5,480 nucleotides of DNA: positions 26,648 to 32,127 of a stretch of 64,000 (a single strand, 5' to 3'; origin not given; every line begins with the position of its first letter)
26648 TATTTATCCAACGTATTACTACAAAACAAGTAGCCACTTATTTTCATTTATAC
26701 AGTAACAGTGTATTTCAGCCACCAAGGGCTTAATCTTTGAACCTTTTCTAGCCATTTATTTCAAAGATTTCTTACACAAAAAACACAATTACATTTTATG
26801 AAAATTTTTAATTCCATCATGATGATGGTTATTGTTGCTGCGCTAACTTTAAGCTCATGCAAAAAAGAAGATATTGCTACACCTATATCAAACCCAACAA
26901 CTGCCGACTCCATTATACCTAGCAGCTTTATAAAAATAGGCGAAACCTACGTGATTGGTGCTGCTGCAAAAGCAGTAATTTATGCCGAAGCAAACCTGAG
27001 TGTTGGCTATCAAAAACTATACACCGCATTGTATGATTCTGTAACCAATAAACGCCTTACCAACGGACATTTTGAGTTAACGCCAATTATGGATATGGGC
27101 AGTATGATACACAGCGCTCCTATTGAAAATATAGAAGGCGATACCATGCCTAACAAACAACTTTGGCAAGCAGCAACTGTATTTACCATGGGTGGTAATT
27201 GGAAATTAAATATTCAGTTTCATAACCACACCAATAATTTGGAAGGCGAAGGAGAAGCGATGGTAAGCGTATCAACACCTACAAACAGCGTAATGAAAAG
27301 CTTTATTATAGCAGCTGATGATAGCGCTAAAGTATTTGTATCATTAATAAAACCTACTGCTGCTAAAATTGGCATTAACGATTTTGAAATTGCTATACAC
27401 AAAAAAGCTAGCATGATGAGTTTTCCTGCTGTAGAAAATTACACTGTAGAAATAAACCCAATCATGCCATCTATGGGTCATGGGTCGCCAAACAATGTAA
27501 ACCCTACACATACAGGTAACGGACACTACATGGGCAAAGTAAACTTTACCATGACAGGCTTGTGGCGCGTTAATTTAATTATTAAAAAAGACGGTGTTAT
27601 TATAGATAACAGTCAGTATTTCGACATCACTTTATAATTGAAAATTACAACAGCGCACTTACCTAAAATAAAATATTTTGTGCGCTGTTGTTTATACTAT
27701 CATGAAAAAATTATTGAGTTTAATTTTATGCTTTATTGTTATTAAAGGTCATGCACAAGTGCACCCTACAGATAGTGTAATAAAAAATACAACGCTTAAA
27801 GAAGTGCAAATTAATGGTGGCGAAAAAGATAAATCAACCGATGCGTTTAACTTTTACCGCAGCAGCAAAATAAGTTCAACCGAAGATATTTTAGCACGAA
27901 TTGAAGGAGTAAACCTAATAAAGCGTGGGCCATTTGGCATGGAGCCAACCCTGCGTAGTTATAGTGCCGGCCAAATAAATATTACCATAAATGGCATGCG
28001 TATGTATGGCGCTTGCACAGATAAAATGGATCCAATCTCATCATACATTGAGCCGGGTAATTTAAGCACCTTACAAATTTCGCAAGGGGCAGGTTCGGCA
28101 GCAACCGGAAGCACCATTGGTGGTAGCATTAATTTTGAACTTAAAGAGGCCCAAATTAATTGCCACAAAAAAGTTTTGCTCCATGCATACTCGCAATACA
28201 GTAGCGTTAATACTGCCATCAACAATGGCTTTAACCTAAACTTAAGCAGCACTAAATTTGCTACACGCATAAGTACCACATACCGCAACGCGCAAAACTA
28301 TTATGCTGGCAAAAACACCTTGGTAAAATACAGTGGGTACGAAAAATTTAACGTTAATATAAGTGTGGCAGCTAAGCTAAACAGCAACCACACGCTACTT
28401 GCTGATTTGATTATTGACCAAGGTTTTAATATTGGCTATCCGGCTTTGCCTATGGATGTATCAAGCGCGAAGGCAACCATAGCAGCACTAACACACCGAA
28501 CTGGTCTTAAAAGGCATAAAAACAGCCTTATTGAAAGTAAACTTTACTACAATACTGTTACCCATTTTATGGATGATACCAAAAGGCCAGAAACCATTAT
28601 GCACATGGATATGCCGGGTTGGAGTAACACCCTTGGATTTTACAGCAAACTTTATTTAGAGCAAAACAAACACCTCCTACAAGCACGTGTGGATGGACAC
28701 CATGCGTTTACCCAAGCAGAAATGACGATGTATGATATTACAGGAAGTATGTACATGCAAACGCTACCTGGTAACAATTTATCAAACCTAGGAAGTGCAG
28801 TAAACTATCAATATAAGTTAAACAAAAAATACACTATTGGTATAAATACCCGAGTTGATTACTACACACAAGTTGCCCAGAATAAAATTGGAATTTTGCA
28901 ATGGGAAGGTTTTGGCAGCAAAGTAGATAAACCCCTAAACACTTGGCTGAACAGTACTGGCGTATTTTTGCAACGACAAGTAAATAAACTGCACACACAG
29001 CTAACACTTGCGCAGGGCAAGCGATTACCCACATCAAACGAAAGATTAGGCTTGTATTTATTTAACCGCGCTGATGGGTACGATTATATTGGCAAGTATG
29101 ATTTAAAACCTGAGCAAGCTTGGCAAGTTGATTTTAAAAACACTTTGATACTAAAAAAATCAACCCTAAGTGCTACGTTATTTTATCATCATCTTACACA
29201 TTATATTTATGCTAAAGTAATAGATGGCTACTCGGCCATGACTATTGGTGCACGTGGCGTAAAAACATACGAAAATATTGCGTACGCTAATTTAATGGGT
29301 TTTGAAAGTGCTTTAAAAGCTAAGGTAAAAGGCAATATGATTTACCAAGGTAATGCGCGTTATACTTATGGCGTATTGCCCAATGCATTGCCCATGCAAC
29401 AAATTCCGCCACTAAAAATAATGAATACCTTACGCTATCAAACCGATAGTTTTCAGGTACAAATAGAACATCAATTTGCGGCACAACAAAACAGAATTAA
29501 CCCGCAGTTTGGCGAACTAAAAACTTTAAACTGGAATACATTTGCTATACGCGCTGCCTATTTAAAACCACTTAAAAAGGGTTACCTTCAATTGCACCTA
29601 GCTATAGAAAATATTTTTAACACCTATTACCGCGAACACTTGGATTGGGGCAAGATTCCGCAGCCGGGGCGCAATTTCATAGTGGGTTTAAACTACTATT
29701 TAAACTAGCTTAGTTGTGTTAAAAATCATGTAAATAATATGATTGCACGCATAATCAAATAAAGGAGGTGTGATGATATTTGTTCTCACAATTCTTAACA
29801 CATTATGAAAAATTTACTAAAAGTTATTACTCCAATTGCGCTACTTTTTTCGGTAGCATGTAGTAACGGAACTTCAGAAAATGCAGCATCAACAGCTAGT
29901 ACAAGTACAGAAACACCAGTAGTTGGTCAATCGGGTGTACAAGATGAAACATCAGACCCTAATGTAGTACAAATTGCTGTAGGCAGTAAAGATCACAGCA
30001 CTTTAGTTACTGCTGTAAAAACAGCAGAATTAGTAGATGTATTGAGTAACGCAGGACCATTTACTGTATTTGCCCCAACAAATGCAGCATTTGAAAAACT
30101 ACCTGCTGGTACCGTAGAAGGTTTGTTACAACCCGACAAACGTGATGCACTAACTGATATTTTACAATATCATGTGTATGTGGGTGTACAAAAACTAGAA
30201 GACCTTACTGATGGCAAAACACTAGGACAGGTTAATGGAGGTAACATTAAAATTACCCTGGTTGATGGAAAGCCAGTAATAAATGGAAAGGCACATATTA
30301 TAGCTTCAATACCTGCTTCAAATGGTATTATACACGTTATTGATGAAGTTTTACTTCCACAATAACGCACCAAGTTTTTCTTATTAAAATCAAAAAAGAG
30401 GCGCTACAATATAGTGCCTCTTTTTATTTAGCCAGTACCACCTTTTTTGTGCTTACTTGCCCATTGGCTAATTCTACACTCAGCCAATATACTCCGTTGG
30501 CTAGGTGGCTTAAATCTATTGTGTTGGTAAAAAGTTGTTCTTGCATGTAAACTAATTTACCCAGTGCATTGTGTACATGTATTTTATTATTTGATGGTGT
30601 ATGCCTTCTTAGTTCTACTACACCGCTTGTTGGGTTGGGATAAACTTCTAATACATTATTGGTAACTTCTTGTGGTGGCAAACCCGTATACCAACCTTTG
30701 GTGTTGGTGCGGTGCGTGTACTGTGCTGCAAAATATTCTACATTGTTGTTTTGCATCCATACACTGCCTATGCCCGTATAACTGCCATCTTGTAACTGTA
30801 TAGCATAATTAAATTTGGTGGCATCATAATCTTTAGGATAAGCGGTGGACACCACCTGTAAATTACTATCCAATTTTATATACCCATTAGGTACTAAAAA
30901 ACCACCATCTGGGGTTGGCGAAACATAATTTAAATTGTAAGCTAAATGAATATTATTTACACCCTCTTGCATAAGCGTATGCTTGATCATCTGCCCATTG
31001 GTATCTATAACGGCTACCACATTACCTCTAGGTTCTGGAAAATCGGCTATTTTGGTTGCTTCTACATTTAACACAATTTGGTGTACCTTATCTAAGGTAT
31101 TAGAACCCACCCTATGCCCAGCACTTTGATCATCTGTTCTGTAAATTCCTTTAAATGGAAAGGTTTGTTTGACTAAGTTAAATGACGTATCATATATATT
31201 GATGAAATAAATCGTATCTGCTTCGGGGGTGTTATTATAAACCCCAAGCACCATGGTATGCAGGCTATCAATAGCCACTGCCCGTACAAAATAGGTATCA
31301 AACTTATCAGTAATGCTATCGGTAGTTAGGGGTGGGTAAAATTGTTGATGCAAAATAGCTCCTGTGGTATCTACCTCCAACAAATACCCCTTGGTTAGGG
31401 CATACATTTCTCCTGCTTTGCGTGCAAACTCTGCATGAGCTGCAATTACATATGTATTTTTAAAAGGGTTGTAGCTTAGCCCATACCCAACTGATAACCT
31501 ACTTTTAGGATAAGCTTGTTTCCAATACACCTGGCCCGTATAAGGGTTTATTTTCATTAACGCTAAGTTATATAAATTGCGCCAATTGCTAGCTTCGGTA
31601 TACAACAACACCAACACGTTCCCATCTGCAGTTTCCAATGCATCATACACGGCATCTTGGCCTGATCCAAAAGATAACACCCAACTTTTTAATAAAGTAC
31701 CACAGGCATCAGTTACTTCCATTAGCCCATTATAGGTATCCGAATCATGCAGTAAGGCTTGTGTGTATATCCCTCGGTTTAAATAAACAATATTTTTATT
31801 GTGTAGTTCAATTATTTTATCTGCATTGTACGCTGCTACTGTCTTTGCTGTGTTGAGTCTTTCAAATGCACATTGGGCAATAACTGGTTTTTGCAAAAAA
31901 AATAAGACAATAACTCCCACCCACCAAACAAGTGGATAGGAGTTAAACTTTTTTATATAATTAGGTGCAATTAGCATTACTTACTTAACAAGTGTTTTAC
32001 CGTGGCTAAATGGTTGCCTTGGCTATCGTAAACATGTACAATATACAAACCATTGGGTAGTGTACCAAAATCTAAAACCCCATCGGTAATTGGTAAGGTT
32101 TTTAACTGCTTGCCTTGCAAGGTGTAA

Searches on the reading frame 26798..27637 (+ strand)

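Call 20: search_protein_families(library=pfam, proteins=[window:26798-27637:+], max_evalue=0.001)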
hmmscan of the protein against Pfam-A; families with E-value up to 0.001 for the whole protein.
window:26798-27637:+ (279 aa): 1 family
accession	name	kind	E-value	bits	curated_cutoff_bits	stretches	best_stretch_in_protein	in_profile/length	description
PF13115.11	YtkA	-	2.9e-12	47.5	25.9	1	208-259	31-83/85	YtkA-like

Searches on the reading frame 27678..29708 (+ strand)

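Call 20: search_protein_families(library=pfam, proteins=[window:27678-29708:+], max_evalue=0.001)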
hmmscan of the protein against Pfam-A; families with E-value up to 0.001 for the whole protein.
window:27678-29708:+ (676 aa): 2 families
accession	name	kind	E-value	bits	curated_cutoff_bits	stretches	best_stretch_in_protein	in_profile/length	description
PF00593.30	TonB_dep_Rec_b-barrel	-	5.2e-12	46.8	27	1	174-646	21-436/436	TonB dependent receptor-like, beta-barrel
PF07715.20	Plug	-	7.8e-08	33.2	23.9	1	63-149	20-106/107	TonB-dependent Receptor Plug Domain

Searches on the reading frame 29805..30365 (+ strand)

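Call 19: search_protein_families(library=pfam, proteins=[window:29805-30365:+], max_evalue=0.001)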
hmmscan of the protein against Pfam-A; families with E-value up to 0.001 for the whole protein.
window:29805-30365:+ (186 aa): 1 family
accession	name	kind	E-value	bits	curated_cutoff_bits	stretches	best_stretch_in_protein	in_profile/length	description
PF02469.27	Fasciclin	-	2.9e-33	115.1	22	1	63-185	2-123/123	Fasciclin domain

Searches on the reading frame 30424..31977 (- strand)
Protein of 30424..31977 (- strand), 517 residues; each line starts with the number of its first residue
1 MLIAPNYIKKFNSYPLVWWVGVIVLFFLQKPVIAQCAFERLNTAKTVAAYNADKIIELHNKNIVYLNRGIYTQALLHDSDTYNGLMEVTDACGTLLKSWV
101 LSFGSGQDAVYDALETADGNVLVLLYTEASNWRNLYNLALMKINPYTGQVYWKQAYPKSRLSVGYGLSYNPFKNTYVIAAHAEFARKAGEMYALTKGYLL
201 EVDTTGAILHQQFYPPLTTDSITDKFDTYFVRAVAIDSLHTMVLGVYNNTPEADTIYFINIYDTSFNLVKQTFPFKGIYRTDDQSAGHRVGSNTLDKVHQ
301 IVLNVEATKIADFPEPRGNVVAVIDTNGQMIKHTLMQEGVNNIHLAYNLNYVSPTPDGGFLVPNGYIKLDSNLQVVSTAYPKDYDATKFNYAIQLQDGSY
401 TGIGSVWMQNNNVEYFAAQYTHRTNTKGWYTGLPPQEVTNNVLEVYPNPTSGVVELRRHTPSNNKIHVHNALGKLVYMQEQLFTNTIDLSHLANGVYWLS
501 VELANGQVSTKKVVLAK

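Call 19: search_protein_families(library=pfam, proteins=[window:30424-31977:-], max_evalue=0.001)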
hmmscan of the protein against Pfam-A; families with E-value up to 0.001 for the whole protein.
window:30424-31977:- (517 aa): 1 family
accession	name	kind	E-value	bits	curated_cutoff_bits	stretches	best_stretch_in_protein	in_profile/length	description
PF18962.6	Por_Secre_tail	-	9.9e-15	55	27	1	445-514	1-74/75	Secretion system C-terminal sorting domain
